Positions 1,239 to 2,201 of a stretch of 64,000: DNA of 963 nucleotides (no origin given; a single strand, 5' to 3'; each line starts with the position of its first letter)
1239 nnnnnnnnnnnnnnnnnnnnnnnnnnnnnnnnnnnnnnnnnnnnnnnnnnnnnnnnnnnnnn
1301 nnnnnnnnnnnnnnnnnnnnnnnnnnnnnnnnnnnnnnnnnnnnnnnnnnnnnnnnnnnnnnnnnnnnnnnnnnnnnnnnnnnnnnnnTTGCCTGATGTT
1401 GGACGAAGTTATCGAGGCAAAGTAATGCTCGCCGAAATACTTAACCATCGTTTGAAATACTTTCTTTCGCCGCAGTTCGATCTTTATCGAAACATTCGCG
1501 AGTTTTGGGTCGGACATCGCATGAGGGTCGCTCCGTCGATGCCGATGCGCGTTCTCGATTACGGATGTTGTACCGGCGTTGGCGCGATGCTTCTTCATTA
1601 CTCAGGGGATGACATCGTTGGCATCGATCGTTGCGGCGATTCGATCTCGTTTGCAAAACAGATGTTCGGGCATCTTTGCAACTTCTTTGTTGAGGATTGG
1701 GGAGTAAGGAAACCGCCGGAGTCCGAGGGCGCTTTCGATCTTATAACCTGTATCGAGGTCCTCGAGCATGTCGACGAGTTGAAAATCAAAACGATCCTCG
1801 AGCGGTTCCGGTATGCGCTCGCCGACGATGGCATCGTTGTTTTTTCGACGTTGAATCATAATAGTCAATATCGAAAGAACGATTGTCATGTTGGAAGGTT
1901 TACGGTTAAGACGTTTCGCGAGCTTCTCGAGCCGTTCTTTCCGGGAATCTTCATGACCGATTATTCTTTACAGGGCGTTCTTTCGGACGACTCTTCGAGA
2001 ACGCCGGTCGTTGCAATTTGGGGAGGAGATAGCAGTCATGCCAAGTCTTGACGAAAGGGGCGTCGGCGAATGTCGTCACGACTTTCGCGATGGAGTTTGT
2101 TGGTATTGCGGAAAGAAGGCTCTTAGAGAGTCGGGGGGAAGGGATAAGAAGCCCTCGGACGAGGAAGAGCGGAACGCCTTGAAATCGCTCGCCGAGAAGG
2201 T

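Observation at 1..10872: Glycosyltransferase island immediately upstream of a giant mucin-like protein: candidate phage-encoded O-glycosylation system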

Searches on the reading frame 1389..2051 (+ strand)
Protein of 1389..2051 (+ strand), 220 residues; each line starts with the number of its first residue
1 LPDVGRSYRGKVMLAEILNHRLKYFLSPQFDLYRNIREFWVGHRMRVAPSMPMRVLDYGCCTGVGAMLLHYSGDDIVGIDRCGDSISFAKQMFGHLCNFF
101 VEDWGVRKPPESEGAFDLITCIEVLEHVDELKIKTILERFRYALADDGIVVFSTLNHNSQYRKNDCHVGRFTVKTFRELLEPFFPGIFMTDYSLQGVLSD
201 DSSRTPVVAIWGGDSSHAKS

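Call 5: search_protein_families(library=pfam, proteins=[window:1389-2051:+], max_evalue=0.1)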
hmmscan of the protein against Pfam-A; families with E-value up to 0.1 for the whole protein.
window:1389-2051:+ (220 aa): 9 families
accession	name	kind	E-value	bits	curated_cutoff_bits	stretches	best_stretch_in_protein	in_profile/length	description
PF13489.12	Methyltransf_23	-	8.8e-16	58.5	27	1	38-162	7-126/164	Methyltransferase domain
PF13649.12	Methyltransf_25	-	4.6e-11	43.7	27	1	55-148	1-97/97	Methyltransferase domain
PF13847.12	Methyltransf_31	-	4.7e-10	39.8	27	1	53-160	5-117/145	Methyltransferase domain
PF08242.18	Methyltransf_12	-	1.2e-09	39.2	30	1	56-149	1-97/98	Methyltransferase domain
PF08241.18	Methyltransf_11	-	4.7e-09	37.2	21.2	1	56-152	1-95/95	Methyltransferase domain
PF01739.24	CheR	-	0.00094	19.1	27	1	111-151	132-172/195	CheR methyltransferase, SAM binding domain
PF02353.26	CMAS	-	0.0046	16.7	27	1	53-172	64-185/273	Mycolic acid cyclopropane synthetase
PF03848.20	TehB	-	0.0069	16.3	20.4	1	51-93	30-72/193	Tellurite resistance protein TehB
PF05401.17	NodS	-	0.028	14.7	24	1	54-154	46-146/201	Nodulation protein S (NodS)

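Call 6: search_protein_families(library=phrogs, proteins=[window:1389-2051:+], max_evalue=0.01)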
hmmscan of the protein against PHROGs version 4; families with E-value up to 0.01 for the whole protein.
window:1389-2051:+ (220 aa): 4 families
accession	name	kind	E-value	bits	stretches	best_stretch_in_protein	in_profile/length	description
phrog_24759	-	other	3.5e-09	37.7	1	53-176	58-172/204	methyltransferase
phrog_4752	-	other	1.3e-07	32.1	1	33-155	34-161/241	tRNA methyltransferase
phrog_27380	-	other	5.3e-06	27.1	1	53-149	92-187/285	methyltransferase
phrog_22502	-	other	2e-05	25.4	1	54-161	74-182/276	methyltransferase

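Call 50: search_protein_families(library=ncbifam, proteins=[window:1425-2051:+], max_evalue=0.01)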
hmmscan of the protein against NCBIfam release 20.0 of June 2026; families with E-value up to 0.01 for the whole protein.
window:1425-2051:+ (208 aa): 14 families
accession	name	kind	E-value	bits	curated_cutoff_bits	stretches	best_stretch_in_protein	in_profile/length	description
TIGR01983.1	UbiG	equivalog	1.4e-14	53.9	102.95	1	39-147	49-158/228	bifunctional 2-polyprenyl-6-hydroxyphenol methylase/3-demethylubiquinol 3-O-methyltransferase UbiG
NF008686.0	PRK11705.1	equivalog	9.7e-07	28.1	400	1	40-159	168-284/383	cyclopropane fatty acyl phospholipid synthase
NF045667.1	MTase_DVU1556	equivalog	2.1e-06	27.3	155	1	40-162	23-149/213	DVU_1556 family methyltransferase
TIGR02072.1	BioC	equivalog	4.1e-06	26.8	184.95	1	39-147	34-139/244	malonyl-ACP O-methyltransferase BioC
NF041255.1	mycofact_MftM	equivalog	7.2e-06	25.5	200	1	39-139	139-239/289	mycofactocin oligosaccharide methyltransferase MftM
NF043040.1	corrin_prot_MT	hypoth_equivalog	8.1e-06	25.4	180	1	40-139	42-146/216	corrinoid protein-associated methyltransferase CpaM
TIGR02021.1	BchM-ChlM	equivalog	0.00011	21.7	158.9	1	41-134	56-148/218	magnesium protoporphyrin IX methyltransferase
TIGR04345.1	ovoA_Cterm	equivalog_domain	0.00012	21.7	170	0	40-81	42-83/242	putative 4-mercaptohistidine N1-methyltransferase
NF008992.0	PRK12335.1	equivalog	0.0003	20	303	1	38-137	121-220/289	SAM-dependent methyltransferase TehB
TIGR04074.1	bacter_Hen1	equivalog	0.00077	18.1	340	1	103-150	355-403/462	3' terminal RNA ribose 2'-O-methyltransferase Hen1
NF008405.0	PRK11207.1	equivalog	0.00087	18.8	218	1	39-157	30-146/198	tellurite resistance methyltransferase TehB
NF002463.0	PRK01683.1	equivalog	0.0011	18.6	297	1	34-138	26-126/258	trans-aconitate 2-methyltransferase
NF053839.1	CPFASynBruc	equivalog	0.0015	17.5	600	1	33-159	170-295/410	cyclopropane fatty acid synthase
NF011650.0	PRK15068.1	equivalog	0.0042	16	209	1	42-146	125-231/324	tRNA 5-methoxyuridine(34)/uridine 5-oxyacetic acid(34) synthase CmoB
